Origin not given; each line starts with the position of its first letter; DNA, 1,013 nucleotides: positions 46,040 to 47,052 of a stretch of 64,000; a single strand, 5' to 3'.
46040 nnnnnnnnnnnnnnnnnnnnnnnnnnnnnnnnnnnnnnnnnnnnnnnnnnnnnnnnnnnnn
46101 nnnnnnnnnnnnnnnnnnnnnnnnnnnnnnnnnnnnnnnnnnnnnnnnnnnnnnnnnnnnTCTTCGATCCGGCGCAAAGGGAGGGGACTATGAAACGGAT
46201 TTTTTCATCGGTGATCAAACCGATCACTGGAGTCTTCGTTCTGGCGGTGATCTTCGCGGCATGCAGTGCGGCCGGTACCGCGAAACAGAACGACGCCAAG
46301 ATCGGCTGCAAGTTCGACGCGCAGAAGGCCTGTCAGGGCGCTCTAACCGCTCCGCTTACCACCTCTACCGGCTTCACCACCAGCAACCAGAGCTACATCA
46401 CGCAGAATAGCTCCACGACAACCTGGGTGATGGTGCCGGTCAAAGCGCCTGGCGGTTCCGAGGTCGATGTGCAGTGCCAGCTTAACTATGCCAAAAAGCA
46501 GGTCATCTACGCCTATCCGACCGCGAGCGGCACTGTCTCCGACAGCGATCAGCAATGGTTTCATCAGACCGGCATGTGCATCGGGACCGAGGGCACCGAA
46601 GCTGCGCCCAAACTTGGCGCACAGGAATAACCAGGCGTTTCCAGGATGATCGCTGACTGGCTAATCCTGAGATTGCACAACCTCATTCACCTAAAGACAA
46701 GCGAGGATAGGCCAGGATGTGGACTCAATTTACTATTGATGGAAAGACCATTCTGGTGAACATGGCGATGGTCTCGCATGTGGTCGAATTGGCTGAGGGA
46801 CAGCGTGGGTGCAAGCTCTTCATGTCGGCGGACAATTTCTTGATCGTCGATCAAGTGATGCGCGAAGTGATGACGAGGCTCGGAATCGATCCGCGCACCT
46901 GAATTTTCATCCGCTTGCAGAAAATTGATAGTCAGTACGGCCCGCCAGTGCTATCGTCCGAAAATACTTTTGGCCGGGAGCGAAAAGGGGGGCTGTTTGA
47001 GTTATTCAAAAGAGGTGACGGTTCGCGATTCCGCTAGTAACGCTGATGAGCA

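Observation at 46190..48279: Lower-GC islet encoding a lipoprotein, a 61-aa cytoplasmic protein and a large Cys-rich lipoprotein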

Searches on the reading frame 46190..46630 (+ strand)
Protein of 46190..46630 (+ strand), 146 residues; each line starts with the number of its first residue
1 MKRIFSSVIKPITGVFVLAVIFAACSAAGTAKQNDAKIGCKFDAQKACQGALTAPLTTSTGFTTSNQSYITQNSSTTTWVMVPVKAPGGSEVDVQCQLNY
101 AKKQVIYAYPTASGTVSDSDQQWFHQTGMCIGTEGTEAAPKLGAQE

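Call 5: search_protein_families(library=pfam, proteins=[window:46190-46630:+], max_evalue=1)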
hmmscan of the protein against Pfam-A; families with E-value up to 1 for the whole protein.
window:46190-46630:+ (146 aa): 0 families

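Call 6: search_protein_families(library=ncbifam, proteins=[window:46190-46630:+], max_evalue=1)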
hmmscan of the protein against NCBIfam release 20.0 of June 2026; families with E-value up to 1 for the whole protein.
window:46190-46630:+ (146 aa): 0 families

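Call 7: find_encoding_contigs(protein=window:46190-46630:+, flank=10000, max_places=6)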
Protein window:46190-46630:+ (146 aa): 1 contig read that carries it; 1 place shown.
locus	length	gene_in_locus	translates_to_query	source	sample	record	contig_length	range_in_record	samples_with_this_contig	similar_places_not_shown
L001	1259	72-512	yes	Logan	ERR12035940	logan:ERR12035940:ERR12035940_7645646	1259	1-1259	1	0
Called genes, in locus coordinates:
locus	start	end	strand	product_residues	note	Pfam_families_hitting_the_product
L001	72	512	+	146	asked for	-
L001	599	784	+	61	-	-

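Call 16: find_homologous_proteins(query=window:46190-46630:+, max_evalue=0.001)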
Query window:46190-46630:+ (146 aa): 58 proteins with E <= 0.001 among 91 candidates.
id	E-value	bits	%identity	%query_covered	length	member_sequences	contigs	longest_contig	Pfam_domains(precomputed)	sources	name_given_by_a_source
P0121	9.4e-91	319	100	100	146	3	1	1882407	-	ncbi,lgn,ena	-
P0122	2.2e-81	288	88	100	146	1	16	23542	-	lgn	-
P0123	6.8e-80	284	87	100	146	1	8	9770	-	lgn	-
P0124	3.8e-77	275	84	100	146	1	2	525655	-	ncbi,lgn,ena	-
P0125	1.8e-75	269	84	100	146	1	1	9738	-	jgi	jgi:hypothetical protein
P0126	2.2e-62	227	73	95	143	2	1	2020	-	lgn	-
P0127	6.3e-62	226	74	95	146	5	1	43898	-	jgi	-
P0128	8.6e-62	225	71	100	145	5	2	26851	-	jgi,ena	-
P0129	1.2e-61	225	69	100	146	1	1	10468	-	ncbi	ncbi:MAG: hypothetical protein ACYDC3_13255 [Candidatus Binataceae bacterium]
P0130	1.6e-61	224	71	100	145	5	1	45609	-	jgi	jgi:hypothetical protein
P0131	1.1e-60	222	68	100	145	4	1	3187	-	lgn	-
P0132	3.9e-60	220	67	100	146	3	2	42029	-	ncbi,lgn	ncbi:MAG: hypothetical protein WA740_16965 [Candidatus Binataceae bacterium]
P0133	3.2e-56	207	67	100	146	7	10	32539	-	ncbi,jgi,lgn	ncbi:MAG: hypothetical protein WBE78_19380 [Candidatus Binataceae bacterium]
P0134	5.2e-56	206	65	95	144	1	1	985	-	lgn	-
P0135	1.4e-55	205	63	99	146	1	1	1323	-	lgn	-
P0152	2.3e-45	172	55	90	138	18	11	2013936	-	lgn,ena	-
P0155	1.9e-43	166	66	75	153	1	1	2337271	-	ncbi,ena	-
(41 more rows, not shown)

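Call 17: find_encoding_contigs(protein=P0155, flank=6000, max_places=2)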
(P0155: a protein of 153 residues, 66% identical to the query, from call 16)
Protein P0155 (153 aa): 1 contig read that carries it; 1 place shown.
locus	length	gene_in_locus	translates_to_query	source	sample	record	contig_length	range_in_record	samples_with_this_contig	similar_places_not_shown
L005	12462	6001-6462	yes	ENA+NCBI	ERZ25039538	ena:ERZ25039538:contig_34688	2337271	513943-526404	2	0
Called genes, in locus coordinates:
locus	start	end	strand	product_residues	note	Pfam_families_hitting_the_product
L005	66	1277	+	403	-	PF00155:Aminotran_1_2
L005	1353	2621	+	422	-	PF03447:NAD_binding_3, PF00742:Homoserine_dh, PF01842:ACT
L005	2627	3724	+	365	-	PF00291:PALP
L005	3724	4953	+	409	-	PF01676:Metalloenzyme, PF10143:PhosphMutase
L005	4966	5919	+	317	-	PF03320:FBPase_glpX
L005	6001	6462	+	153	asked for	-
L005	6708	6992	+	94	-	PF01541:GIY-YIG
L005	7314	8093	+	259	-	PF00378:ECH_1, PF16113:ECH_2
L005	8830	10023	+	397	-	PF02771:Acyl-CoA_dh_N, PF02770:Acyl-CoA_dh_M, PF00441:Acyl-CoA_dh_1, PF08028:Acyl-CoA_dh_2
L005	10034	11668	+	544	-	PF01642:MM_CoA_mutase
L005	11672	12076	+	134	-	PF02310:B12-binding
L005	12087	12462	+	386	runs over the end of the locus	PF02771:Acyl-CoA_dh_N, PF02770:Acyl-CoA_dh_M, PF00441:Acyl-CoA_dh_1, PF08028:Acyl-CoA_dh_2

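Call 18: find_encoding_contigs(protein=P0152, flank=6000, max_places=2)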
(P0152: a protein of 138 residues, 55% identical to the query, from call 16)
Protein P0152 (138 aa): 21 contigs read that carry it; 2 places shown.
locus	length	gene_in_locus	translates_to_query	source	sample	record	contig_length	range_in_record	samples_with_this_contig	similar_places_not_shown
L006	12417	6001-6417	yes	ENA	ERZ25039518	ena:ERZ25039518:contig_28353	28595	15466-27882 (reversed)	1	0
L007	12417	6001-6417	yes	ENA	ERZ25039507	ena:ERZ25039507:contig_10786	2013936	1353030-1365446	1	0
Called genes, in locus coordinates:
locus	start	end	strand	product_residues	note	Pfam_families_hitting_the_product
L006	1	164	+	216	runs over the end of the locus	PF13489:Methyltransf_23 (weak), PF08241:Methyltransf_11, PF08242:Methyltransf_12 (weak), PF13649:Methyltransf_25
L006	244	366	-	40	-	-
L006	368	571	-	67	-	-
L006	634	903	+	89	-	PF10067:DUF2306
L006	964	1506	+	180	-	PF00070:Pyr_redox, PF00890:FAD_binding_2 (weak), PF01134:GIDA (weak), PF01266:DAO, PF01494:FAD_binding_3, PF03486:HI0933_like (weak), PF07992:Pyr_redox_2, PF12831:FAD_oxidored, +3 more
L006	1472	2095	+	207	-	-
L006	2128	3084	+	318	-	PF00005:ABC_tran, PF13304:AAA_21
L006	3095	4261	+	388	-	PF12679:ABC2_membrane_2 (faint), PF12698:ABC2_membrane_3, PF01061:ABC2_membrane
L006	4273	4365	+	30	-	-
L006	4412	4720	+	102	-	PF14376:Haem_bd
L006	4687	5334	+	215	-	PF04264:YceI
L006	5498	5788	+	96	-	-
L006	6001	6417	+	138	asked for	-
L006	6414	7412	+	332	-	PF13371:TPR_9 (faint), PF13424:TPR_12 (faint), PF13431:TPR_17 (faint), PF07719:TPR_2 (faint), PF12569:NatA_aux_su (faint), PF13181:TPR_8 (faint), PF00515:TPR_1 (weak), PF13414:TPR_11 (weak), +3 more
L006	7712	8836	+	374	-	PF00515:TPR_1 (faint), PF13226:DUF4034, PF13428:TPR_14 (faint), PF07719:TPR_2 (faint), PF13432:TPR_16 (weak)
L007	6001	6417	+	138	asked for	-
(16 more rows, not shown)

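Call 46: search_protein_families(library=padloc, proteins=[window:46190-46630:+], max_evalue=1)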
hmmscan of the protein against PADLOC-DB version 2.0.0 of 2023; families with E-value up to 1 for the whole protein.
window:46190-46630:+ (146 aa): 0 families

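Call 47: search_protein_families(library=phrogs, proteins=[window:46190-46630:+], max_evalue=1)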
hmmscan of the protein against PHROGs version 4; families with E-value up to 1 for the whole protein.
window:46190-46630:+ (146 aa): 0 families

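Call 62: predict_structure(alignment_id=A3)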
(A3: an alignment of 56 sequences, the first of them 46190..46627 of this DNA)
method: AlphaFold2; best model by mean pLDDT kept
length: 146 residues; sequences in the alignment: 56
mean_pLDDT: 75.6   pTM: 0.60
mean pLDDT of the five models: 75.6, 74.7, 74.5, 74.2, 74.1
residues with pLDDT >= 90: 50; 70-90: 53; 50-70: 12; < 50: 31
segments of 3 or more residues with pLDDT < 50: 1-4, 6-8, 10-19, 22-25, 140-146
pLDDT, mean of each block of 10 residues (from residue 1): 44 47 53 84 91 83 83 82 93 92 90 92 91 56 39
secondary structure, 60 per line:
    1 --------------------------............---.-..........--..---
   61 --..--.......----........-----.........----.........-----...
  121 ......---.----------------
elements in order: H27-38 H44-53 H67-73 E78-85 E91-99 E104-112 H118-126

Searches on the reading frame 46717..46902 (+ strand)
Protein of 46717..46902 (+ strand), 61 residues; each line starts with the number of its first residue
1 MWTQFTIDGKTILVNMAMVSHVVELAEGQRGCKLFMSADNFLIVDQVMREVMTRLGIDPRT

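Call 5: search_protein_families(library=pfam, proteins=[window:46717-46902:+], max_evalue=1)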
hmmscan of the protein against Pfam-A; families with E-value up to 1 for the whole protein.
window:46717-46902:+ (61 aa): 0 families

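Call 6: search_protein_families(library=ncbifam, proteins=[window:46717-46902:+], max_evalue=1)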
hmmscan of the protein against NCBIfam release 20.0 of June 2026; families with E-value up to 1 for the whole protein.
window:46717-46902:+ (61 aa): 1 family
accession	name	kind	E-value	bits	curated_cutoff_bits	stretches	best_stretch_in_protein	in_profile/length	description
NF003385.0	PRK04527.1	equivalog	0.11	11.1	603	1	5-50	61-105/401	argininosuccinate synthase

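Call 8: find_encoding_contigs(protein=window:46717-46902:+, flank=10000, max_places=6)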
Protein window:46717-46902:+ (61 aa): 2 contigs read that carry it; 2 places shown.
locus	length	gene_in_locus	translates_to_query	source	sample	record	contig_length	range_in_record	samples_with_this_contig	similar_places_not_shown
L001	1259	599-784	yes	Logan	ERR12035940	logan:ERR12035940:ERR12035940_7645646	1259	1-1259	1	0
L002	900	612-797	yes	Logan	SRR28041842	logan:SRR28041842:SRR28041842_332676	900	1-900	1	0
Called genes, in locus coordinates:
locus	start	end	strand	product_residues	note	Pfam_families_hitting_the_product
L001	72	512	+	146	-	-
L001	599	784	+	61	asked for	-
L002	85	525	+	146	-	-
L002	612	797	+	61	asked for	-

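Call 22: find_homologous_proteins(query=window:46717-46902:+, max_evalue=0.01)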
Query window:46717-46902:+ (61 aa): 10 proteins with E <= 0.01 among 10 candidates.
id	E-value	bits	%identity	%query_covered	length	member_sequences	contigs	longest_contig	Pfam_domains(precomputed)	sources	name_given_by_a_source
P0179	8.8e-33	128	100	100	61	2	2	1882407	-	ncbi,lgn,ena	-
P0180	2.8e-29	117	90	100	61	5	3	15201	-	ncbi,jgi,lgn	ncbi:MAG: hypothetical protein WA854_01010 [Candidatus Binataceae bacterium]|jgi:hypothetical protei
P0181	4.4e-28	113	85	100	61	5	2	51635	-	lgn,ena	-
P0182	1.1e-27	112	85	100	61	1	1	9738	-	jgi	jgi:replicative superfamily II helicase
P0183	1.2e-27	111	87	98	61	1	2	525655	-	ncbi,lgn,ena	-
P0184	7.3e-25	103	82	98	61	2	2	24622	-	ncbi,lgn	ncbi:MAG: hypothetical protein ACREQR_14940 [Candidatus Binataceae bacterium]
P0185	2.0e-24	101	78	98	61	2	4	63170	-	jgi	jgi:hypothetical protein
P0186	1.0e-21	93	70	100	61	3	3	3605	-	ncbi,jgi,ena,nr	ncbi:MAG TPA: hypothetical protein VNF29_01600 [Candidatus Binataceae bacterium]|nr:hypothetical pro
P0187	1.7e-21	92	73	98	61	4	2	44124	-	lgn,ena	-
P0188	1.9e-16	77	86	72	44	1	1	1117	-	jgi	jgi:hypothetical protein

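Call 46: search_protein_families(library=padloc, proteins=[window:46717-46902:+], max_evalue=1)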
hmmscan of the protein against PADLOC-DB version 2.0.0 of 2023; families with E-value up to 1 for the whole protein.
window:46717-46902:+ (61 aa): 0 families

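Call 47: search_protein_families(library=phrogs, proteins=[window:46717-46902:+], max_evalue=1)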
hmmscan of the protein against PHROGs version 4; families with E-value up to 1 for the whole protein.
window:46717-46902:+ (61 aa): 1 family
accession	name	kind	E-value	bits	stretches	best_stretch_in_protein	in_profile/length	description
phrog_26902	-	unknown function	0.18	12.9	1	6-31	58-82/86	-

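Call 75: find_encoding_contigs(protein=P0184, flank=5000, max_places=3)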
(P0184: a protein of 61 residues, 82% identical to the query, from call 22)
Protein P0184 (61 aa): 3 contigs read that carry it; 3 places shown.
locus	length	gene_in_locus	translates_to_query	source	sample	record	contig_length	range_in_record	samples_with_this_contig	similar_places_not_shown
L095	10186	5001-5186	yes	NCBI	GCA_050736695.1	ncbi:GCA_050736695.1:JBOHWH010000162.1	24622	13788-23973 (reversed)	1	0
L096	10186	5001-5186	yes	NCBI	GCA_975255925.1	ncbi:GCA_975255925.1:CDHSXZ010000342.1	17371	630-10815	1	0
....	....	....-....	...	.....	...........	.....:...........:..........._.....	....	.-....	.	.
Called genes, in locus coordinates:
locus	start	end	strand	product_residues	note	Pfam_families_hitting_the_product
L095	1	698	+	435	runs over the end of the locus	PF03447:NAD_binding_3, PF00742:Homoserine_dh, PF01842:ACT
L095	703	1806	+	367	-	PF00291:PALP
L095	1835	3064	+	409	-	PF01676:Metalloenzyme, PF10143:PhosphMutase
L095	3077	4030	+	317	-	PF03320:FBPase_glpX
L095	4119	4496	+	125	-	-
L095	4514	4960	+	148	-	-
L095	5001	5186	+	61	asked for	-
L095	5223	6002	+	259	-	PF00378:ECH_1, PF16113:ECH_2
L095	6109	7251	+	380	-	PF02771:Acyl-CoA_dh_N, PF02770:Acyl-CoA_dh_M, PF00441:Acyl-CoA_dh_1, PF08028:Acyl-CoA_dh_2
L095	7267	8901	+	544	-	PF01642:MM_CoA_mutase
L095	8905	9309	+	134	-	PF02310:B12-binding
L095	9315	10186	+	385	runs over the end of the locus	PF02771:Acyl-CoA_dh_N, PF02770:Acyl-CoA_dh_M, PF00441:Acyl-CoA_dh_1, PF08028:Acyl-CoA_dh_2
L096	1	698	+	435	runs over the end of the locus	PF03447:NAD_binding_3, PF00742:Homoserine_dh, PF01842:ACT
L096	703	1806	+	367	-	PF00291:PALP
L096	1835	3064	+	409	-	PF01676:Metalloenzyme, PF10143:PhosphMutase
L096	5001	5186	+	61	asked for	-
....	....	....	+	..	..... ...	-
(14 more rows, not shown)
